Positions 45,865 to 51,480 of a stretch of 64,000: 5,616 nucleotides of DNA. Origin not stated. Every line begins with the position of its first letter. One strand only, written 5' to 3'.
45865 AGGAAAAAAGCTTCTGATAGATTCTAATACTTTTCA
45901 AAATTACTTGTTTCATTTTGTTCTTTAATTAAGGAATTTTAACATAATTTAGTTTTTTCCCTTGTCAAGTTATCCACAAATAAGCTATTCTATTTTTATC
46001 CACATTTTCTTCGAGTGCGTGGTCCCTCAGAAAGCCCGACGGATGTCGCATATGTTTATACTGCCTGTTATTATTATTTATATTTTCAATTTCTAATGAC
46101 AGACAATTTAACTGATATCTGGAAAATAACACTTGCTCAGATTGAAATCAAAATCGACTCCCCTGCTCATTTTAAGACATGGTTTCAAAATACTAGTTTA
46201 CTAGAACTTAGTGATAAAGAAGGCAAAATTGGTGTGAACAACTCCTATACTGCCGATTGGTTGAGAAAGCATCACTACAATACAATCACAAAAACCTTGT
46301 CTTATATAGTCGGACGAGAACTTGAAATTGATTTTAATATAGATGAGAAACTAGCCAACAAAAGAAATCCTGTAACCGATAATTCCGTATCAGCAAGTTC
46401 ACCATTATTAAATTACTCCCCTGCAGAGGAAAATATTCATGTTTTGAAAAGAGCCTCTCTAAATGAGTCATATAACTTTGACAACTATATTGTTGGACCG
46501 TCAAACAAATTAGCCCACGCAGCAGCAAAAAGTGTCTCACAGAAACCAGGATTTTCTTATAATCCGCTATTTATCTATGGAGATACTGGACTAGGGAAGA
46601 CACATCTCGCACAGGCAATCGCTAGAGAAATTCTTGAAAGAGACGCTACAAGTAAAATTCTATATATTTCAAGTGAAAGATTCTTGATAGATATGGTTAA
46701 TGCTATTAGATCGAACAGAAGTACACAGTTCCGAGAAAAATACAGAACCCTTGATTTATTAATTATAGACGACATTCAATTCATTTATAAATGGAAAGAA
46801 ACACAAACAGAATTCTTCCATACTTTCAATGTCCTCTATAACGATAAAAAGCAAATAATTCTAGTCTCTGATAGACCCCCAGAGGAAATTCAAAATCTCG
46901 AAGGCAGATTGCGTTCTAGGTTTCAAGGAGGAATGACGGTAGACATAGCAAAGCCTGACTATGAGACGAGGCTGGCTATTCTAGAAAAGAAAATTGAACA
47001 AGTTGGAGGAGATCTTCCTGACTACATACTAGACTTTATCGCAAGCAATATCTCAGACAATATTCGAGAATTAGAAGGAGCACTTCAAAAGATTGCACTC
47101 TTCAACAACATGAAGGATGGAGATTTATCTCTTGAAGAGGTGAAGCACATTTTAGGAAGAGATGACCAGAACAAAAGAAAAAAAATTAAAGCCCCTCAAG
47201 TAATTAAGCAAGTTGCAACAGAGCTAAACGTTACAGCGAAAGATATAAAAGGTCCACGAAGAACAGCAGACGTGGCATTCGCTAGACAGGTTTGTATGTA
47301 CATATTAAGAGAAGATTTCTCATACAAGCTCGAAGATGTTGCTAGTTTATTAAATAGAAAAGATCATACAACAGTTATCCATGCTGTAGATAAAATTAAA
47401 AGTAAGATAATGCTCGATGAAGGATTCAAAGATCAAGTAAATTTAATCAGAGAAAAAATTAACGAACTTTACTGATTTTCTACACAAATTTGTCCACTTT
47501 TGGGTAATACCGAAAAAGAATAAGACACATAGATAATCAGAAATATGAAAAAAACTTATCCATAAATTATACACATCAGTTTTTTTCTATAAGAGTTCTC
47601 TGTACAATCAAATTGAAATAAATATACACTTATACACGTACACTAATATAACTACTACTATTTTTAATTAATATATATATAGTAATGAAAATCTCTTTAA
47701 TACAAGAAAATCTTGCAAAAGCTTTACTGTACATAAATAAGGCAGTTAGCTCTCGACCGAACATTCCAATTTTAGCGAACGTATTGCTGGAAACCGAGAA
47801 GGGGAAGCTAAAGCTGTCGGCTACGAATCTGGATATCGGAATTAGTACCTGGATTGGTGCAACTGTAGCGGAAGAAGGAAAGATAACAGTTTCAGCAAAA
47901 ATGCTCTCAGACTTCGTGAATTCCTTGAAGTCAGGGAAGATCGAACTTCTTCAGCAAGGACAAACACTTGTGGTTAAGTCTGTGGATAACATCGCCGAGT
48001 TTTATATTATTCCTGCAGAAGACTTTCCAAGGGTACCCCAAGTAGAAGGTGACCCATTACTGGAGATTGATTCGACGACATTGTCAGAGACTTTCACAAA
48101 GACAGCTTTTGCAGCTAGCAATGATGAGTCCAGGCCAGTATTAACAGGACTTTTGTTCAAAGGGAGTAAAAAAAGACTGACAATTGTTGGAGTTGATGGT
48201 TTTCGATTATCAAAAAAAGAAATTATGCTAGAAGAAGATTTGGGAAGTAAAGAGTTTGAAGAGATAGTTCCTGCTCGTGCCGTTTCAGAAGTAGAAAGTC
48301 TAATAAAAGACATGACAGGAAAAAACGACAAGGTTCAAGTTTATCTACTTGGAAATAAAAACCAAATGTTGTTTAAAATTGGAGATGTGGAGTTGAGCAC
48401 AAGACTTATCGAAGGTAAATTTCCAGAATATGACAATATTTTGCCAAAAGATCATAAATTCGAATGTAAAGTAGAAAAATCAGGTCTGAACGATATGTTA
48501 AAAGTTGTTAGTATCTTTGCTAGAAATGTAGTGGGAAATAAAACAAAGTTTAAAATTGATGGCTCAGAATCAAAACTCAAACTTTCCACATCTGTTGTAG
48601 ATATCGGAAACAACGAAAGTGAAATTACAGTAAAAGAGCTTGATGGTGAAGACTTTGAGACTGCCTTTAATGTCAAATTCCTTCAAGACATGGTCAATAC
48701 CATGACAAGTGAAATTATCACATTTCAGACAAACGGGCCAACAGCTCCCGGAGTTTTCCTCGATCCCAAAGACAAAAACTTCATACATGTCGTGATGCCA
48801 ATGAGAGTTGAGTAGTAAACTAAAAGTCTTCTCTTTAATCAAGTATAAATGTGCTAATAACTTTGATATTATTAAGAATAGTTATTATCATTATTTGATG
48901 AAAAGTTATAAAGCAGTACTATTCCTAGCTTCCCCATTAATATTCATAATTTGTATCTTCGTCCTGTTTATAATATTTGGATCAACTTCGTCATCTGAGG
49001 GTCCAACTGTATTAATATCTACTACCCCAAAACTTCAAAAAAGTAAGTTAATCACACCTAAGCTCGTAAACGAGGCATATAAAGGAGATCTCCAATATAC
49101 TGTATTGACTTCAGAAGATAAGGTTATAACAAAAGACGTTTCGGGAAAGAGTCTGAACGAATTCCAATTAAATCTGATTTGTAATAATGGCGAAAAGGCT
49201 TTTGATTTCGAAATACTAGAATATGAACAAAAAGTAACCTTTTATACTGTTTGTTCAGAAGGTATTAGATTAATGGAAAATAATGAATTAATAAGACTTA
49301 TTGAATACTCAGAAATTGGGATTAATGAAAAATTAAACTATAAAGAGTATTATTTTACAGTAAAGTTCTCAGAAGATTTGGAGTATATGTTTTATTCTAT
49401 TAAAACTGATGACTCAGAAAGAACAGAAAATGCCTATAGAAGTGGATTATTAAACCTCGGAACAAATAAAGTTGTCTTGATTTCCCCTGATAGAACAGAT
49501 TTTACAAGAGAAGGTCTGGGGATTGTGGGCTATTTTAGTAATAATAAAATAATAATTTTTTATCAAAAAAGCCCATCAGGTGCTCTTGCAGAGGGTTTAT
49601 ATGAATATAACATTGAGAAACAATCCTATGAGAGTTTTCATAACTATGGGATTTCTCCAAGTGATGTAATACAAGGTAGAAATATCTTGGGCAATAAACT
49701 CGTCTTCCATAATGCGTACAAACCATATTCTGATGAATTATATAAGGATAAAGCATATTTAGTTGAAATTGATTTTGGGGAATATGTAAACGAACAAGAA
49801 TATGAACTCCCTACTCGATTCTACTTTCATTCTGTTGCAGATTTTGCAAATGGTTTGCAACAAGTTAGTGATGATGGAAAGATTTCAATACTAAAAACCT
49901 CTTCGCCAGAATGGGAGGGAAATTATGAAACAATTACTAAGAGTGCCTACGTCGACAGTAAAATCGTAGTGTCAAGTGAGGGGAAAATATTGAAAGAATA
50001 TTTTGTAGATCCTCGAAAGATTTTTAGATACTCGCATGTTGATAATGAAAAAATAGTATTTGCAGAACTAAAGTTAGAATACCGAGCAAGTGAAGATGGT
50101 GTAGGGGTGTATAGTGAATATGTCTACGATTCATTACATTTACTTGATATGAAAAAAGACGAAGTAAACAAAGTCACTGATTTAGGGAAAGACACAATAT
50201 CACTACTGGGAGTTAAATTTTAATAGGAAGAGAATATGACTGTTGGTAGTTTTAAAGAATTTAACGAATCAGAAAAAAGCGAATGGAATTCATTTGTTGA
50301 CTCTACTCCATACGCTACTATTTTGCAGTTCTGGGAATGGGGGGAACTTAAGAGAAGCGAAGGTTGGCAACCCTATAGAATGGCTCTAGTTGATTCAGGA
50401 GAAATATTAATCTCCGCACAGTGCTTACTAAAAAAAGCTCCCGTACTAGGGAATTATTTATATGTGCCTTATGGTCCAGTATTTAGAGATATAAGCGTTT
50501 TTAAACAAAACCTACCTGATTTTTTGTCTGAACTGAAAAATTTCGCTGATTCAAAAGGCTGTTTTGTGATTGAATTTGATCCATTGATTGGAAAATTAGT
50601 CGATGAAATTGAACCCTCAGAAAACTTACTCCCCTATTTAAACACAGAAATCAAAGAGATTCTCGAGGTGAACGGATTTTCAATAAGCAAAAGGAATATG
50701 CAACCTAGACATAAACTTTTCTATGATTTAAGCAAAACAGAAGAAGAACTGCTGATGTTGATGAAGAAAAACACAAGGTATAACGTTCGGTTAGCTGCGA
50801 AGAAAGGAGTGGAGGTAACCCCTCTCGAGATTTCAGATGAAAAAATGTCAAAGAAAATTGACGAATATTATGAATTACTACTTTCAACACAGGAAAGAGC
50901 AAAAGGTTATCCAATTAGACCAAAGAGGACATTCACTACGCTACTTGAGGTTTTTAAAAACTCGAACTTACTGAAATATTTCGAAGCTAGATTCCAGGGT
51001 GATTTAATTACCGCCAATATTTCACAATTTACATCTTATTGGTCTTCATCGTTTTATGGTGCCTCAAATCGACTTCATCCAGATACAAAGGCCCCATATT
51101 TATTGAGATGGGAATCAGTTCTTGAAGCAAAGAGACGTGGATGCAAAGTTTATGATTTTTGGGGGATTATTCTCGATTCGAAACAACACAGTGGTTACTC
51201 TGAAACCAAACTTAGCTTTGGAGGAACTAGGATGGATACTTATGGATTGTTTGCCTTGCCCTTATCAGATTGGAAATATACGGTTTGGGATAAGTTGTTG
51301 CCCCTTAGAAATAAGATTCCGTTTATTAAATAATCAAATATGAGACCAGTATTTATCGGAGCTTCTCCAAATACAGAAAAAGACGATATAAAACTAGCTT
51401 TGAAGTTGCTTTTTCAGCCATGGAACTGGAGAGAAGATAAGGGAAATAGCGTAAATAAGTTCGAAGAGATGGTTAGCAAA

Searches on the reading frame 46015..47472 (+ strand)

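Call 95: search_protein_families(library=pfam, proteins=[window:46015-47472:+], max_evalue=0.00001)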
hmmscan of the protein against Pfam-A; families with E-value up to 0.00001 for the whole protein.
window:46015-47472:+ (486 aa): 6 families
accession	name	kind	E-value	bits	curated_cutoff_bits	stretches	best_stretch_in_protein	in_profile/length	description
PF00308.24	Bac_DnaA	-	2.6e-66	223.2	23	1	149-310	1-162/162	Bacterial DnaA ATPAse domain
PF08299.17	Bac_DnaA_C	-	2.1e-21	76.2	31.5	1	395-461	3-69/69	Bacterial dnaA protein helix-turn-helix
PF01695.23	IstB_IS21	-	1.3e-09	38.4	24.1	1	185-291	95-198/238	IstB-like ATP binding protein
PF11638.13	DnaA_N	-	1.1e-06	28.6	24.6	1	34-96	2-64/65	DnaA N-terminal domain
PF01637.24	ATPase_2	-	3.5e-06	27.4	33.2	0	182-286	20-117/225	ATPase domain predominantly from Archaea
PF00004.35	AAA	-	5e-06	27.4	21.2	0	186-303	2-123/131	ATPase family associated with various cellular activities (AAA)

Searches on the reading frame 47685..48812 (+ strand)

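Call 95: search_protein_families(library=pfam, proteins=[window:47685-48812:+], max_evalue=0.00001)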
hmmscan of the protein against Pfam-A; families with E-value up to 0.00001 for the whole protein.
window:47685-48812:+ (376 aa): 3 families
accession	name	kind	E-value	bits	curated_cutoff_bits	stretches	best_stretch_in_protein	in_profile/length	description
PF00712.24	DNA_pol3_beta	-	3.5e-30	105.1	24.4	1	1-117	1-119/120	DNA polymerase III beta subunit, N-terminal domain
PF02767.21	DNA_pol3_beta_2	-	6.4e-24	84.9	27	1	128-248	2-116/116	DNA polymerase III beta subunit, central domain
PF02768.20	DNA_pol3_beta_3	-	3.4e-21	75.7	27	1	251-374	2-121/121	DNA polymerase III beta subunit, C-terminal domain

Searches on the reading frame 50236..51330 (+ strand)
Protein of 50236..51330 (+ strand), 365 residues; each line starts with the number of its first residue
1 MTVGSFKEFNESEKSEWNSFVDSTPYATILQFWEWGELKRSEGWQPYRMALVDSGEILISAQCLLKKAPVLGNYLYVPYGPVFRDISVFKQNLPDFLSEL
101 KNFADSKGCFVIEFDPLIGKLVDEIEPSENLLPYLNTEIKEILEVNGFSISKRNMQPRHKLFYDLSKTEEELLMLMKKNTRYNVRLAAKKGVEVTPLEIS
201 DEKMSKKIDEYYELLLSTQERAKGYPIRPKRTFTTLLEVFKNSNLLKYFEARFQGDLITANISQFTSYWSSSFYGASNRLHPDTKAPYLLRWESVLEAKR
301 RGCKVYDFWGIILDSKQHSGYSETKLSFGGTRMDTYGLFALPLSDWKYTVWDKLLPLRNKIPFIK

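Call 95: search_protein_families(library=pfam, proteins=[window:50236-51330:+], max_evalue=0.00001)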
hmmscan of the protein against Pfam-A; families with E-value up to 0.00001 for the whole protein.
window:50236-51330:+ (365 aa): 1 family
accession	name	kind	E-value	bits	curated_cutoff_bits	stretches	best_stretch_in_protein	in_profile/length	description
PF02388.22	FemAB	-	1.4e-37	129.9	24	2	14-247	3-234/406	FemAB family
